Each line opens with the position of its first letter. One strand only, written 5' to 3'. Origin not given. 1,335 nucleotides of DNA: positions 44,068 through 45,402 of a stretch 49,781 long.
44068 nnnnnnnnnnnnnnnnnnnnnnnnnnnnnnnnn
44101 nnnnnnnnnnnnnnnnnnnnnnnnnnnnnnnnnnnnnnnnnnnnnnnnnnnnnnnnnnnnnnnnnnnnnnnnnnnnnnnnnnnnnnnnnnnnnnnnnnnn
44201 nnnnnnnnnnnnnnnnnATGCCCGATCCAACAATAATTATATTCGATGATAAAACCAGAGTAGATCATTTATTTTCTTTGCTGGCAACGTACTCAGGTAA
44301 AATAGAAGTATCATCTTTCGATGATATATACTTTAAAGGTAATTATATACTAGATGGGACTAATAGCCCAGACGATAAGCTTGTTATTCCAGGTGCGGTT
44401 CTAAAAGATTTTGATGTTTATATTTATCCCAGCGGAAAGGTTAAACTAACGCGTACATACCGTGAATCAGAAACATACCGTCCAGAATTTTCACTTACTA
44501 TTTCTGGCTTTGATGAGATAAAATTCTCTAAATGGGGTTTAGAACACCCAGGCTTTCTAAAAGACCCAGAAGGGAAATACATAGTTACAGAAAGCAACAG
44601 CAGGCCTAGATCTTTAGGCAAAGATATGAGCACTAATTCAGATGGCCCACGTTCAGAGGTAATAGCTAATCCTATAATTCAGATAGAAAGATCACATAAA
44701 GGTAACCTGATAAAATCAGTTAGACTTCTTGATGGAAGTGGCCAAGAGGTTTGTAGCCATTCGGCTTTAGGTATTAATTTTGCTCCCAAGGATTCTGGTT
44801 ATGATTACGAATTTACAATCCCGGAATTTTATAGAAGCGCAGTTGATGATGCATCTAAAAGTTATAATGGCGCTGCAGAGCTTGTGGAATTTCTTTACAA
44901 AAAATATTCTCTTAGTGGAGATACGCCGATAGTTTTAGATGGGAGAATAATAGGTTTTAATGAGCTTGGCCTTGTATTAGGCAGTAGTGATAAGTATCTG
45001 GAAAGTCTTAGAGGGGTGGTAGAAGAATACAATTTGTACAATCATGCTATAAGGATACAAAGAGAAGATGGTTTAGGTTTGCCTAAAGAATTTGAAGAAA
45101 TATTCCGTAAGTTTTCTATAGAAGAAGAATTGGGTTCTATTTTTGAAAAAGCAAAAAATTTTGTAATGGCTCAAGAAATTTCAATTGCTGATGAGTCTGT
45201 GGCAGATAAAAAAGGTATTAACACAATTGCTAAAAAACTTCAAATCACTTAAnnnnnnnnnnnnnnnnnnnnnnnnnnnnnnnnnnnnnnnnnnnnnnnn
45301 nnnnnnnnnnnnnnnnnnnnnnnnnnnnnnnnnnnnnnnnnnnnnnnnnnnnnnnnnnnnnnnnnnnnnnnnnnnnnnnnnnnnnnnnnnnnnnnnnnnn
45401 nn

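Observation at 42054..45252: Three-gene AT-rich orphan cluster wedged between secA and lipB, with two full-length paralogs flanking an unrelated orphan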

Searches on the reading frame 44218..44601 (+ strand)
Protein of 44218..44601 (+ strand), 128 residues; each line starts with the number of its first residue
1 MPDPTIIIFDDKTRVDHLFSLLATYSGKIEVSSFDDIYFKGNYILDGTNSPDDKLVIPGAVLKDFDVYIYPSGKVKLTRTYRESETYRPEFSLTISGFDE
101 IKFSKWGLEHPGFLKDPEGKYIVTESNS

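Call 38: search_solved_structures(query=A2, max_evalue=10)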
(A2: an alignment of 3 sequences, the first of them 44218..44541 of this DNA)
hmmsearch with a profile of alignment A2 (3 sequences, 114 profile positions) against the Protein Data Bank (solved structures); distinct sequences matched with E-value up to 10: 2.
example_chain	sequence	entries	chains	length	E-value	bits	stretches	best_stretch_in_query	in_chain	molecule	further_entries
7p0e_A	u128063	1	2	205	0.12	15.5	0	51-110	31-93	Isoform 2 of Filamin-C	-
7ouu_A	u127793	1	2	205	0.15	15.2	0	51-110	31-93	Isoform 2 of Filamin-C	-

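Call 42: find_related_loci(query=A2, collection=metagenome_contigs, flank=6000)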
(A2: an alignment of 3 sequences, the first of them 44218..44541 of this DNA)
Query A2 (108 aa) in metagenome_contigs; peptide patterns used: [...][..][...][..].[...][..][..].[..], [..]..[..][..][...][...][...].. (x = any residue, [..] = any of these).
136 stretches matched a pattern, but none encodes a relative of the query by tblastn (E <= 1e-3).

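Call 56: predict_structure(alignment_id=A4)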
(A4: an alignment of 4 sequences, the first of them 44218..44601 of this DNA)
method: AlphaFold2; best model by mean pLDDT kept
length: 128 residues; sequences in the alignment: 4
mean_pLDDT: 76.4   pTM: 0.72
mean pLDDT of the five models: 76.4, 75.4, 72.1, 62.0, 57.7
residues with pLDDT >= 90: 13; 70-90: 76; 50-70: 30; < 50: 9
segments of 3 or more residues with pLDDT < 50: 29-35
pLDDT, mean of each block of 10 residues (from residue 1): 75 66 61 51 85 83 88 87 68 89 83 87 68
secondary structure, 60 per line:
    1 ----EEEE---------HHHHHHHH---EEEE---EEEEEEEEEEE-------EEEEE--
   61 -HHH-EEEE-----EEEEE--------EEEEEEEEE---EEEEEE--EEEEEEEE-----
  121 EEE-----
elements in order: E5-8 H18-25 E29-32 E36-46 E54-58 E66-69 E75-79 E88-96 E100-105 E108-115 E121-123
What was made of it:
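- The N-domain folds with moderate confidence as a mostly beta domain (pLDDT 76, pTM 0.72, call 56).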

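Call 58: fold_search(model_id=the predicted structure, library=pdb)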
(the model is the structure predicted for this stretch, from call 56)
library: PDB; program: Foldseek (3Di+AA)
matches with E <= 10: 189; with E <= 0.001: 0
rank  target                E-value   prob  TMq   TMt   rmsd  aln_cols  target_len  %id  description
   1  8jhz_A                2.2e-02  0.94  0.39  0.03   8.2       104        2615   16  Cryo-EM structure of the TcsH-TMPRSS2 complex (released 2024-03-20)
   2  7v1n_A                2.8e-02  0.97  0.38  0.03   3.8        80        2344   14  Structure of the Clade 2 C. difficile TcdB in complex with its receptor TFPI (released 2022-02-23)
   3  8y9c_B                2.8e-02  0.80  0.39  0.04  13.3       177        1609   11  De novo design mini-binder in complex with TcdB4 (released 2024-08-28)
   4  8qeo_A                3.5e-02  0.80  0.34  0.03   9.8       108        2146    8  cryo-EM structure complex of Frizzled-7 and Clostridioides difficile toxin B (released 2024-03-20)
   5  9cse                  7.0e-02  0.87  0.37  0.18   7.2       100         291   12  Crystal structure of Repeats-in-Toxin-like domain from Aeromonas hydrophila (released 2025-05-14)
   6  8jb5                  7.9e-02  0.54  0.38  0.03  14.0       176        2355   10  The cryo-EM structure of Paeniclostridium sordellii lethal toxin (TcsL) (released 2023-12-13)
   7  9mf4_A                7.9e-02  0.47  0.36  0.06  12.2       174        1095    9  De novo designed minibinder complexed with Clostridioides difficile Toxin B (released 2025-09-17)
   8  8y9b_B                8.9e-02  0.63  0.35  0.04  12.4       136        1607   10  TcdB1 in complex with mini-binder (released 2024-08-28)
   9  8x2h                  1.0e-01  0.41  0.36  0.03  18.1       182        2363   11  Cryo-EM structure of the TcsL at pH 5.0 in its closed conformation (released 2023-12-13)
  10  7n95_A                1.6e-01  0.33  0.33  0.03  12.4       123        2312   12  state 1 of TcdB and FZD2 at pH5 (released 2022-03-02)
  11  7ml7_A                1.6e-01  0.28  0.33  0.05  14.2       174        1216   10  Structural basis for CSPG4 as a receptor for TcdB and a therapeutic target in Clostridioides difficile infection (released 2021-06-09)
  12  4r04                  2.0e-01  0.77  0.39  0.04   7.0        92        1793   13  Clostridium difficile Toxin A (TcdA) (released 2016-01-06)
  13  2zvd_A                2.0e-01  0.28  0.30  0.08  11.5       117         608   11  Crystal structure of Pseudomonas sp. MIS38 lipase in an open conformation (released 2009-11-10)
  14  6oq5_A                2.1e-01  0.38  0.32  0.02  11.6       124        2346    9  Structure of the full-length Clostridium difficile toxin B in complex with 3 VHHs (released 2019-07-10)
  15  2z8z                  2.7e-01  0.60  0.39  0.10   9.0       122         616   11  Crystal structure of a platinum-bound S445C mutant of Pseudomonas sp. MIS38 lipase (released 2007-10-30)
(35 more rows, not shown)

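Call 62: fold_search(model_id=the predicted structure, library=viral)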
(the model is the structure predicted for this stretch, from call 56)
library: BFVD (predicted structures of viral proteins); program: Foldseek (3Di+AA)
matches with E <= 10: 386; with E <= 0.001: 0
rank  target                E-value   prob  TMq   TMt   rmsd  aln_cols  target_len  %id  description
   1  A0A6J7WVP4            1.3e-02  0.97  0.36  0.21   7.4        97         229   12  Uncharacterized protein [uncultured Caudovirales phage]
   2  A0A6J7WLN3            3.9e-02  0.95  0.33  0.15   6.2        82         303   13  DUF4214 domain-containing protein [uncultured Caudovirales phage]
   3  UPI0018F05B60         2.8e-01  0.09  0.17  0.08  14.6       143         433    8  (no name look-up for this kind of identifier)
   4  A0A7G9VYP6            3.2e-01  0.47  0.28  0.06   6.3        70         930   11  Tail tubular protein B [Acinetobacter phage Aristophanes]
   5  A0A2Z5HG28            3.8e-01  0.30  0.26  0.15   8.7        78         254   17  (no name in the UniProt tables at hand)
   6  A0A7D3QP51            3.8e-01  0.25  0.15  0.21   6.6        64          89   16  (no name in the UniProt tables at hand)
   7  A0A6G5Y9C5            5.7e-01  0.47  0.28  0.51   3.8        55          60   11  (no name in the UniProt tables at hand)
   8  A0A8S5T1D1            9.1e-01  0.11  0.21  0.17  10.7        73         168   12  Uncharacterized protein [Siphoviridae sp. ct1E017]
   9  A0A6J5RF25            9.6e-01  0.06  0.18  0.12  12.8        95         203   15  Uncharacterized protein [uncultured Caudovirales phage]
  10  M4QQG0                1.1e+00  0.12  0.16  0.14   6.6        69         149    6  (no name in the UniProt tables at hand)
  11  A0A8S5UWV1            1.4e+00  0.07  0.17  0.18  12.2        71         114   14  Uncharacterized protein [Siphoviridae sp. ctEP635]
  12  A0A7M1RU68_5          1.4e+00  0.04  0.14  0.02  14.2       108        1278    9  NTF2 domain-containing protein [uncultured phage cr272_1]
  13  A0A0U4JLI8            1.5e+00  0.08  0.14  0.15   8.3        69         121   17  Uncharacterized protein [Arthrobacter phage Wilde]
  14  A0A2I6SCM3            1.5e+00  0.06  0.23  0.17   9.4       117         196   11  WSSV581 [White spot syndrome virus]
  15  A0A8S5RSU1            1.6e+00  0.14  0.21  0.32   9.8        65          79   11  Uncharacterized protein [Siphoviridae sp. ct3Mm15]
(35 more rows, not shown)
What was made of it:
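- Tried and rejected: The best was E = 0.013-0.02 with TM 0.39 or less, so I rejected them as assignments (calls 58, 62).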

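Call 74: search_dna_similar(query=window:44218-44601:+, collection=plasmids, mode=protein, max_evalue=0.01)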
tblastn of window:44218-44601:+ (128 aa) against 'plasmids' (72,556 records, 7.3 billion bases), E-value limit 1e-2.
No match.
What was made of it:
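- Tried and rejected: tblastn against plasmids found nothing (call 74).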

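Call 85: find_related_loci(query=A4, collection=viral_contigs, flank=5000)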
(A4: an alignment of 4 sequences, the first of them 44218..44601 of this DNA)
Query A4 (128 aa) in viral_contigs; peptide patterns used: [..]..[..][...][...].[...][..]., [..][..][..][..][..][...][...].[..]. (x = any residue, [..] = any of these).
152 stretches matched a pattern, but none encodes a relative of the query by tblastn (E <= 1e-3).

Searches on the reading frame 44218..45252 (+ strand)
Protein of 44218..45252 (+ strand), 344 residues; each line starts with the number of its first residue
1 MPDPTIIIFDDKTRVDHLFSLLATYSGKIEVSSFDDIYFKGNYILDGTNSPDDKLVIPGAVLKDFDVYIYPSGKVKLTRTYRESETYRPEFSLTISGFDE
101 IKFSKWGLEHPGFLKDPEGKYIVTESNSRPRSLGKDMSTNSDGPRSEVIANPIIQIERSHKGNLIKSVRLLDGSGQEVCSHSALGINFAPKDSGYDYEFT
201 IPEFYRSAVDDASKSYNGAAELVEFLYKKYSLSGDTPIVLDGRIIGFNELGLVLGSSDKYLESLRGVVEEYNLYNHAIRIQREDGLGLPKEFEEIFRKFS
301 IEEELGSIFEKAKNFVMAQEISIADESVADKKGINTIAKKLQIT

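Call 3: search_protein_families(library=pfam, proteins=[window:44218-45252:+], max_evalue=1)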
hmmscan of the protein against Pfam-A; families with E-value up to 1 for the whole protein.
window:44218-45252:+ (344 aa): 0 families

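Call 12: find_homologous_proteins(query=window:44218-45252:+, max_evalue=0.01)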
Query window:44218-45252:+ (344 aa): 1 proteins with E <= 0.01 among 2336 candidates.
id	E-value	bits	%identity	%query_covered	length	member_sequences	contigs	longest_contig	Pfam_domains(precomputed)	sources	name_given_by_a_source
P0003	1.5e-224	762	100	100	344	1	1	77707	-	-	-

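Call 14: search_protein_families(library=ncbifam, proteins=[window:44218-45252:+], max_evalue=1)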
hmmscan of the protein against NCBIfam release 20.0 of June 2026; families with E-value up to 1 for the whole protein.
window:44218-45252:+ (344 aa): 0 families

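Call 35: search_protein_families(library=phrogs, proteins=[window:44218-45252:+], max_evalue=0.1)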
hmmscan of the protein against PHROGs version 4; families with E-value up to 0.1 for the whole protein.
window:44218-45252:+ (344 aa): 0 families

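Call 36: search_protein_families(library=padloc, proteins=[window:44218-45252:+], max_evalue=0.1)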
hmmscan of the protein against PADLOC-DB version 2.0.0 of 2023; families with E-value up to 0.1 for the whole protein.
window:44218-45252:+ (344 aa): 0 families

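Call 71: search_solved_structures(query=window:44218-45252:+, max_evalue=10)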
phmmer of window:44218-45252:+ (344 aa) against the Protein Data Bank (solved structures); distinct sequences matched with E-value up to 10: 5.
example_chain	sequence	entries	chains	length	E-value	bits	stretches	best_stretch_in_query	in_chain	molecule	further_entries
6lyd_A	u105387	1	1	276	0.044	16.1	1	95-154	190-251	Probable uracil-DNA glycosylase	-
6lye_A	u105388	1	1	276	0.061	15.7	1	95-154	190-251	Probable uracil-DNA glycosylase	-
5x55_A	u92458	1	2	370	0.065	15.6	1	95-154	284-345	Probable uracil-DNA glycosylase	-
2nql_A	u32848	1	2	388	1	11.7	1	101-187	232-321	Isomerase/lactonizing enzyme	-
4dn1_A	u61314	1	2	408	1.1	11.5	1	101-187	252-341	Isomerase/lactonizing enzyme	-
